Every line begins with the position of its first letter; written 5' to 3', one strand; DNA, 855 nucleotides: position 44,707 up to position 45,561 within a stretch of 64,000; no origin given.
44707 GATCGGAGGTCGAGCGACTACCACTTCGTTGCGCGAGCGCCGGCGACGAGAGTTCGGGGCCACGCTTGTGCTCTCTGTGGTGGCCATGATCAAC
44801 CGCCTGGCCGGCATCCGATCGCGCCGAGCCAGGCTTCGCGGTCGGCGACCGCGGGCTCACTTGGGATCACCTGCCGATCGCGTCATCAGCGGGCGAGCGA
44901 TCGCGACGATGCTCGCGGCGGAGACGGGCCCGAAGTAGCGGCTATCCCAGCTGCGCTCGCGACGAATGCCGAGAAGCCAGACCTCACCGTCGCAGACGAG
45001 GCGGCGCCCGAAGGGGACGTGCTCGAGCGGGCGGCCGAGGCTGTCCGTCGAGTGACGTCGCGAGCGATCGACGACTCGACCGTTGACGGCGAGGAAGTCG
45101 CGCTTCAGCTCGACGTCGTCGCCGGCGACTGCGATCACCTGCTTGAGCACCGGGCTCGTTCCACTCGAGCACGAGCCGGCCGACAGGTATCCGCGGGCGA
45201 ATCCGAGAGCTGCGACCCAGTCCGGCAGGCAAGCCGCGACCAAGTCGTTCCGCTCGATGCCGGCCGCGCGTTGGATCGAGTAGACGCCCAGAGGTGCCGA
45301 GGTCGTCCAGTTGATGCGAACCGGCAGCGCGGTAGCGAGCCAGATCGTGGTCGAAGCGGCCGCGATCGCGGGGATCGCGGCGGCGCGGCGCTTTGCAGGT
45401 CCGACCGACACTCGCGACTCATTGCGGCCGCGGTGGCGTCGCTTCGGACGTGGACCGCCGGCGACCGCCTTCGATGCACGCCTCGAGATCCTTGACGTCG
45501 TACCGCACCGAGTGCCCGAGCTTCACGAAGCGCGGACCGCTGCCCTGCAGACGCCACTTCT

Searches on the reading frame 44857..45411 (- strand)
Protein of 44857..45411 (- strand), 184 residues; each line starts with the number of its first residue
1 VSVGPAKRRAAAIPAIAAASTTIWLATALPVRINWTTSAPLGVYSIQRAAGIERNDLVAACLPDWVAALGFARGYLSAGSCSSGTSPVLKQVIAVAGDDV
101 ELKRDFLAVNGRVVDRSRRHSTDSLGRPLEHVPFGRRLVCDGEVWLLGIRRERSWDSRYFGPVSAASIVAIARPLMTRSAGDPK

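Call 8: search_protein_families(library=pfam, proteins=[window:44857-45411:-], max_evalue=0.01)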
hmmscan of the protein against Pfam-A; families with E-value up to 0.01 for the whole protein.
window:44857-45411:- (184 aa): 1 family
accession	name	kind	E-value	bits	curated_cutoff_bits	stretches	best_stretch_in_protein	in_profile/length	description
PF10502.14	Peptidase_S26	-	1.2e-19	71.3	22.9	1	15-173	11-164/168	Signal peptidase, peptidase S26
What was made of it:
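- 44857..45411 (-): traF, conjugative signal peptidase; overlaps the relaxase start by 4 nt. Pfam Peptidase_S26 (call 8).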

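Call 65: search_protein_families(library=ncbifam, proteins=[window:44857-45411:-], max_evalue=0.001)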
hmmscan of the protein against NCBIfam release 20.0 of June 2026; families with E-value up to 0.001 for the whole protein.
window:44857-45411:- (184 aa): 4 families
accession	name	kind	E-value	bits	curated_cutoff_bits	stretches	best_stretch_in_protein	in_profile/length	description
TIGR02771.1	TraF_Ti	equivalog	1.7e-38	131.9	100.25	1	11-177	6-170/171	conjugative transfer signal peptidase TraF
NF010412.0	PRK13838.1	subfamily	1e-32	113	186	1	17-177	16-174/177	conjugal transfer pilin processing protease TraF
NF010459.0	PRK13884.1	subfamily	2.6e-27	95.5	156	1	22-177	22-177/178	conjugal transfer peptidase TraF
TIGR02227.1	sigpep_I_bact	equivalog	1.9e-12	47.4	47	1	86-172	68-154/162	signal peptidase I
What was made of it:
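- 44857..45411 (-): NCBIfam TIGR02771 TraF_Ti scores 131.9 bits against a cutoff of 100.25 (call 65).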
